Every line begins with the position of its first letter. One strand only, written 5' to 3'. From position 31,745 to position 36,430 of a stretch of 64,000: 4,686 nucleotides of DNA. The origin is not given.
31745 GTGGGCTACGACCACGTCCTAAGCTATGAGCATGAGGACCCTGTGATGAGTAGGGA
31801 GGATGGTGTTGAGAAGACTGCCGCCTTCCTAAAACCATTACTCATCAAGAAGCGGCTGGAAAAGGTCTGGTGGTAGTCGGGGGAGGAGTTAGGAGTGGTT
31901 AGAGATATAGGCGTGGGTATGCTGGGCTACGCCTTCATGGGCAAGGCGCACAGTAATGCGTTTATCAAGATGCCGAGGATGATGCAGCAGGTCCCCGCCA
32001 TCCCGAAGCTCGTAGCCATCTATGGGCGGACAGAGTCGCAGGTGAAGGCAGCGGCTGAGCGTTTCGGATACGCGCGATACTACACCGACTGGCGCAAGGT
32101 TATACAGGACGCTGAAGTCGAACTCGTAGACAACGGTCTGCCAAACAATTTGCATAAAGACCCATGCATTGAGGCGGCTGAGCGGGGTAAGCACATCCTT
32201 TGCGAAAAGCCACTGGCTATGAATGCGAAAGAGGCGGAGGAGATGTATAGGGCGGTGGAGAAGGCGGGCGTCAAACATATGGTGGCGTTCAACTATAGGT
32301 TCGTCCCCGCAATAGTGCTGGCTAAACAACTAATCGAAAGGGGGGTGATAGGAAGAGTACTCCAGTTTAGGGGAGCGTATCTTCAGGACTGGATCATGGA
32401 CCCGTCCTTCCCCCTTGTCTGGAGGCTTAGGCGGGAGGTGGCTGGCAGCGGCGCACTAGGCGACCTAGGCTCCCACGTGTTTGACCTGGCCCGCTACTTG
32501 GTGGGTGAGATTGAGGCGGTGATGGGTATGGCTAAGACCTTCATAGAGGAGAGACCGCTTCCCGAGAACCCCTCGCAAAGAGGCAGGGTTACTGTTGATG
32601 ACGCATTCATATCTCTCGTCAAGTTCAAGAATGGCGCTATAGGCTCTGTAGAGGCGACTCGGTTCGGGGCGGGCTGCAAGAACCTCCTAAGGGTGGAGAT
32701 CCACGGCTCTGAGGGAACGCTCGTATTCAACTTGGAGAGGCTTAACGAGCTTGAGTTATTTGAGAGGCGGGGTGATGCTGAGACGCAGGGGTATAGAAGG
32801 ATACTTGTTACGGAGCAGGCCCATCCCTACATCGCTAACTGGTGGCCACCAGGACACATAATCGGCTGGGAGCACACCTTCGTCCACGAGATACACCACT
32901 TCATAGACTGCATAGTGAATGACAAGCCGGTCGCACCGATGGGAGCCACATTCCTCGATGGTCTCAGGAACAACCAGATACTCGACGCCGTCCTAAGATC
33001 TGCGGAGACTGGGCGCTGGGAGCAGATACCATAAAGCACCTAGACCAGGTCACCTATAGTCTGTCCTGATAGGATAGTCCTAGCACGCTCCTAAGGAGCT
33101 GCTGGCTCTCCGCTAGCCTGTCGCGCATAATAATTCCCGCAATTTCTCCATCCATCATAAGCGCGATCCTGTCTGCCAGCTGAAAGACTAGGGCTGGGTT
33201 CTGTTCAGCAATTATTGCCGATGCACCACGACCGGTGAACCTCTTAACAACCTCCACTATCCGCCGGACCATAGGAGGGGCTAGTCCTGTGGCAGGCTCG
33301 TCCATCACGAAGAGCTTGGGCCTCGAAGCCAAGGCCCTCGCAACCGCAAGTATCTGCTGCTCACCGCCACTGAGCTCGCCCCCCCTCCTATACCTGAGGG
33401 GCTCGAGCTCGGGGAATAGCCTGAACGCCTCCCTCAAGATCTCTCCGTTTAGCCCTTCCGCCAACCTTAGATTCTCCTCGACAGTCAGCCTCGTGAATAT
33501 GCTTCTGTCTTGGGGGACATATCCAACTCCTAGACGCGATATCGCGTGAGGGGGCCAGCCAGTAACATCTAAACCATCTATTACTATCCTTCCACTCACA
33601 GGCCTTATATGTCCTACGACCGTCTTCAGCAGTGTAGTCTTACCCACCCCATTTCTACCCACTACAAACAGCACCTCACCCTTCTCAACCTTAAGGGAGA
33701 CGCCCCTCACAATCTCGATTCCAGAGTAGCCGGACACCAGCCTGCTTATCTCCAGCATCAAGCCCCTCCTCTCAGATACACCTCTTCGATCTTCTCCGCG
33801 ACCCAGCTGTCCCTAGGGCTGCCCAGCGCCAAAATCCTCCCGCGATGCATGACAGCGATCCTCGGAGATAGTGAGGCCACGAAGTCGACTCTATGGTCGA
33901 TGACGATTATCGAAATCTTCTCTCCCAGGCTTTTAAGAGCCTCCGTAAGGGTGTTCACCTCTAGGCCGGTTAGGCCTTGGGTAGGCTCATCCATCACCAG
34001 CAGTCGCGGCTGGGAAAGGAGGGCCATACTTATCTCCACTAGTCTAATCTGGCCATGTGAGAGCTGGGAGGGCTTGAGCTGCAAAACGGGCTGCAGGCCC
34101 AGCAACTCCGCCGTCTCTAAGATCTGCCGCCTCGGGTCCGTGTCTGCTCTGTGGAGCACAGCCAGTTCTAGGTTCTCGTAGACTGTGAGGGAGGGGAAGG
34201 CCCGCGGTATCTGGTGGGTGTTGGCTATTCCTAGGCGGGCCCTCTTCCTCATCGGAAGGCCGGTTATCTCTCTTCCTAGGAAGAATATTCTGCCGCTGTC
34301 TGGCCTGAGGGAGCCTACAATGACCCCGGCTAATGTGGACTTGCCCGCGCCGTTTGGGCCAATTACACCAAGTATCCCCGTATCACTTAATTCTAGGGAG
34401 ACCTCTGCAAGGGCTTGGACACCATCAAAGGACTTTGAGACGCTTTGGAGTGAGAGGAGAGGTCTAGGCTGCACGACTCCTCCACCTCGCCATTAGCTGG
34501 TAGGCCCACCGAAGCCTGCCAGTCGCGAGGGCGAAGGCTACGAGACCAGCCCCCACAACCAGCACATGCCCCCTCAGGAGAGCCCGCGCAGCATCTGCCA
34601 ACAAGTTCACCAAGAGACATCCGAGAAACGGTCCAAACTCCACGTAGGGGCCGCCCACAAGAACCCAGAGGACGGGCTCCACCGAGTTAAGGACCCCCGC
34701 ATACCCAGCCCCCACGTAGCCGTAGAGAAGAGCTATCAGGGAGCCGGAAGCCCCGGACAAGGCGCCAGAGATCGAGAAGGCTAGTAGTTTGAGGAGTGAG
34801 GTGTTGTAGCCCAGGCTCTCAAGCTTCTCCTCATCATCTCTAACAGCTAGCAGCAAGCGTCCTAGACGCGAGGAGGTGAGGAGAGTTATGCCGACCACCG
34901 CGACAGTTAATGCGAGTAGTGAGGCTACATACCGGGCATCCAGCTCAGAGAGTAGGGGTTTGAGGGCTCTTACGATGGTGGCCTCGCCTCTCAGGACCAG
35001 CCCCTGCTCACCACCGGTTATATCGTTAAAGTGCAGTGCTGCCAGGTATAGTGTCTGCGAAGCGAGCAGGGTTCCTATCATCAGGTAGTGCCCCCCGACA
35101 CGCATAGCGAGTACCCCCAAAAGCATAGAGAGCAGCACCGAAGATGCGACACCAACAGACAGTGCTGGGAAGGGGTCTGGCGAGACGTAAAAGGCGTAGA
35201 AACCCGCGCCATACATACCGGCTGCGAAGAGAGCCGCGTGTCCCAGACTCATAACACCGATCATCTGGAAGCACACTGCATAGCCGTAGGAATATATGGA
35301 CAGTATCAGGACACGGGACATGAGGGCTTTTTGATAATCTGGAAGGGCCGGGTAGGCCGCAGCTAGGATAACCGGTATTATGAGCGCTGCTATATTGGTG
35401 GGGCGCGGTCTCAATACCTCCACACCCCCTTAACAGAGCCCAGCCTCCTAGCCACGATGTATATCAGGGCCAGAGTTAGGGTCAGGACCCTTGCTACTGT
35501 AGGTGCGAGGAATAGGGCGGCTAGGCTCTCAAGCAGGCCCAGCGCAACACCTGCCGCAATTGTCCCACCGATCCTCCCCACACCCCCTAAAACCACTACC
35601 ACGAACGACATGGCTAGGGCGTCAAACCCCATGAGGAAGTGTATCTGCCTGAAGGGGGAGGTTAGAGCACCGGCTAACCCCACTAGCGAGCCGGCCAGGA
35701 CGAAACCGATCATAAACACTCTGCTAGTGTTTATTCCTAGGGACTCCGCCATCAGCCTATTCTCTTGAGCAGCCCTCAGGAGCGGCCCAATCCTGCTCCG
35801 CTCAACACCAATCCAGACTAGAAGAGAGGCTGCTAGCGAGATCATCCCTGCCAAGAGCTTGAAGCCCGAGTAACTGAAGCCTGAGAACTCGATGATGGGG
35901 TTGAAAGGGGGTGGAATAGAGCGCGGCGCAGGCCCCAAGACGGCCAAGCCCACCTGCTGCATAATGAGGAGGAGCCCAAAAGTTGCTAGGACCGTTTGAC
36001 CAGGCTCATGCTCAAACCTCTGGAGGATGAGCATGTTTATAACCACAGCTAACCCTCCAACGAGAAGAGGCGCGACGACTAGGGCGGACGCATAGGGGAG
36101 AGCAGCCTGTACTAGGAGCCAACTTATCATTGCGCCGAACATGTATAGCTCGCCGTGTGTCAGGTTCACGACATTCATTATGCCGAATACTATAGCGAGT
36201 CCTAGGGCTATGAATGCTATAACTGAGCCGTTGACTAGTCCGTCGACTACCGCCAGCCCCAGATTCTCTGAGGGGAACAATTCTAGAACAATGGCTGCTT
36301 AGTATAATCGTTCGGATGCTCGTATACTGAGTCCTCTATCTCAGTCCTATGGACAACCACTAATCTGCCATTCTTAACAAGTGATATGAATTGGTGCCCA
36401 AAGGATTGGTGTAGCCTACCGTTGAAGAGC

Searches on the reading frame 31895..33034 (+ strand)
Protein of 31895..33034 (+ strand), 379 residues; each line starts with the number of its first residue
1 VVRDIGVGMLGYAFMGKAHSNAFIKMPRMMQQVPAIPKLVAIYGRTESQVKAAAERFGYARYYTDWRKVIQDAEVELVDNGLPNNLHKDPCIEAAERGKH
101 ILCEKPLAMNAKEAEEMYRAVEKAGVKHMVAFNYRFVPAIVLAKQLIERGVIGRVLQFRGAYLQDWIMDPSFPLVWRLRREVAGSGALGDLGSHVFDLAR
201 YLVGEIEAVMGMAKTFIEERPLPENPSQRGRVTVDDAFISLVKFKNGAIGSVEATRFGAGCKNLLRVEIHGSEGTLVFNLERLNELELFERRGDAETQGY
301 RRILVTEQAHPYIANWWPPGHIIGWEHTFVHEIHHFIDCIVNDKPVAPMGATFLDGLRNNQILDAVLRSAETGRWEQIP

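Call 10: search_protein_families(library=pfam, proteins=[window:31895-33034:+], max_evalue=0.01)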
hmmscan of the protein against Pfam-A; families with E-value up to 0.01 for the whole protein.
window:31895-33034:+ (379 aa): 4 families
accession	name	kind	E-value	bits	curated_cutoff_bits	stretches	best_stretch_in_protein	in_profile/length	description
PF22725.1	GFO_IDH_MocA_C3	-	1.7e-31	109.2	27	1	142-276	3-123/124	GFO/IDH/MocA C-terminal domain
PF02894.22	GFO_IDH_MocA_C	-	1.2e-27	97.6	22.9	1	144-375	1-215/218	Oxidoreductase family, C-terminal alpha/beta domain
PF01408.29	GFO_IDH_MocA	-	9.4e-25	88.1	24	1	5-132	1-120/120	Oxidoreductase family, NAD-binding Rossmann fold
PF22685.1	Gal80p_C-like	-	0.00014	22.5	29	1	138-277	1-149/152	Gal80p, C-terminal domain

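Call 11: search_protein_families(library=ncbifam, proteins=[window:31895-33034:+], max_evalue=0.01)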
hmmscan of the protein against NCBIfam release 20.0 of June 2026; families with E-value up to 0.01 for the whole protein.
window:31895-33034:+ (379 aa): 9 families
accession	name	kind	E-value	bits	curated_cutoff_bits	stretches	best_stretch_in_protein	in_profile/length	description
NF052479.1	LevoglcsnDh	equivalog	1.9e-123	412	650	1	3-378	2-386/386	levoglucosan dehydrogenase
TIGR04380.1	myo_inos_iolG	equivalog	1.6e-42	145.6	355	2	5-293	2-267/330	inositol 2-dehydrogenase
NF041392.1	XylDh_Gfo6_Halo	equivalog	2.7e-24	85.6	350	1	63-233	71-241/350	D-xylose 1-dehydrogenase Gfo6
NF040723.1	UDP-GlcNAcDh_Arch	equivalog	2.8e-24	86.2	450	1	7-217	3-192/302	UDP-N-acetylglucosamine 3-dehydrogenase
NF008607.0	PRK11579.1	subfamily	4.2e-15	55.6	330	1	1-209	1-195/346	oxidoreductase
NF052679.1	InsChiInosDhIolG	equivalog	7.3e-13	48.3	540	1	6-162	4-155/343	bifunctional inositol 2-dehydrogenase/D-chiro-inositol 1-dehydrogenase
NF007574.0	PRK10206.1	equivalog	2.2e-09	36.8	352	1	11-159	4-150/345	oxidoreductase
NF058561.1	BT_2158_fam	equivalog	2.8e-07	29.5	750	1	51-155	71-177/487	glycoside 3-dehydrogenase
NF058563.1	BT_2159_fam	equivalog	4.9e-07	29.1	650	1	6-201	2-181/350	disaccharide 3-dehydrogenase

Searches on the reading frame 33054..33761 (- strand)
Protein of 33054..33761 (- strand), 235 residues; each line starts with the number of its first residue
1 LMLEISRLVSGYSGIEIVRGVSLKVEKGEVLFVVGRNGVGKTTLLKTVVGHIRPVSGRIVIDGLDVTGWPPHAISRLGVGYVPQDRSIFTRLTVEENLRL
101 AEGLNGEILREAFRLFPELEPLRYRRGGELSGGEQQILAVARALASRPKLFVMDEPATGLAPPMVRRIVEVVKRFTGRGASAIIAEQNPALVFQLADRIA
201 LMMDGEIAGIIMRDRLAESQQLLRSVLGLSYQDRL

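Call 44: search_protein_families(library=pfam, proteins=[window:33054-33761:-], max_evalue=0.00001)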
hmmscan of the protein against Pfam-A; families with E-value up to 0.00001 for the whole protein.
window:33054-33761:- (235 aa): 2 families
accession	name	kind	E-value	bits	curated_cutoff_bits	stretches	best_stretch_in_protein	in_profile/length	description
PF00005.33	ABC_tran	-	5.6e-31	108.4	25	1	19-157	2-136/137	ABC transporter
PF13304.12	AAA_21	-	6e-13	50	27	1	129-191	237-302/304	AAA domain, putative AbiEii toxin, Type IV TA system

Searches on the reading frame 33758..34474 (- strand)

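Call 44: search_protein_families(library=pfam, proteins=[window:33758-34474:-], max_evalue=0.00001)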
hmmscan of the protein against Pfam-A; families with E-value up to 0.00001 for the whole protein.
window:33758-34474:- (238 aa): 3 families
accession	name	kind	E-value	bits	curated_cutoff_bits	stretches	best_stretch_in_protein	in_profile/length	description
PF00005.33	ABC_tran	-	4.8e-28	98.9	25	1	23-166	2-137/137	ABC transporter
PF02463.25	SMC_N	-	5.6e-07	29.7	40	0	121-209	120-212/220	RecF/RecN/SMC N terminal domain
PF13304.12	AAA_21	-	2.8e-06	28.1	27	0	133-168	233-271/304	AAA domain, putative AbiEii toxin, Type IV TA system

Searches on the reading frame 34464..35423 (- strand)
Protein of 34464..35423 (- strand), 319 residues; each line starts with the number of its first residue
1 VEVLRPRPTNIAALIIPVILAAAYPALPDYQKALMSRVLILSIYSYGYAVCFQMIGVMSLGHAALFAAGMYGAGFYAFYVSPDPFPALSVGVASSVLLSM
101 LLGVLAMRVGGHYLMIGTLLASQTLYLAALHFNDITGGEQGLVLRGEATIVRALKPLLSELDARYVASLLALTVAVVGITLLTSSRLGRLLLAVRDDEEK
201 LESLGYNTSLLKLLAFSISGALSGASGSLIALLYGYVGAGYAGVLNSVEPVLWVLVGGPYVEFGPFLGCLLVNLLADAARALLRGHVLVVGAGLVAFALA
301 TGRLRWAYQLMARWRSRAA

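Call 44: search_protein_families(library=pfam, proteins=[window:34464-35423:-], max_evalue=0.00001)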
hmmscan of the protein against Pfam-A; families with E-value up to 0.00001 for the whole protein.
window:34464-35423:- (319 aa): 1 family
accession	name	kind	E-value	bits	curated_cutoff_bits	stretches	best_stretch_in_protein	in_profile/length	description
PF02653.21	BPD_transp_2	-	1.9e-30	106.4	26.8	1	34-292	5-263/269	Branched-chain amino acid transport system / permease component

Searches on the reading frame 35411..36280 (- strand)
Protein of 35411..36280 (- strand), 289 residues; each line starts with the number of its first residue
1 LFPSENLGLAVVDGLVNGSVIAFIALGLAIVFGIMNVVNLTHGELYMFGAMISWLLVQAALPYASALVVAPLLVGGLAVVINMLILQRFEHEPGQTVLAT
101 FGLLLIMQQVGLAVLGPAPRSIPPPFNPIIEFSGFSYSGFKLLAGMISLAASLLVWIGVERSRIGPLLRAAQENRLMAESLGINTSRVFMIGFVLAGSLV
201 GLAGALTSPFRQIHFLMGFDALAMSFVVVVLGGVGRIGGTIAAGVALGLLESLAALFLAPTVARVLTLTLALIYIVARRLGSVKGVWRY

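Call 44: search_protein_families(library=pfam, proteins=[window:35411-36280:-], max_evalue=0.00001)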
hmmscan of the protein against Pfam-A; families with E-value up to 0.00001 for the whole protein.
window:35411-36280:- (289 aa): 1 family
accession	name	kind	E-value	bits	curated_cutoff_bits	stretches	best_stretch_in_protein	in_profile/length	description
PF02653.21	BPD_transp_2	-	1.1e-33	117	26.8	1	12-274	3-266/269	Branched-chain amino acid transport system / permease component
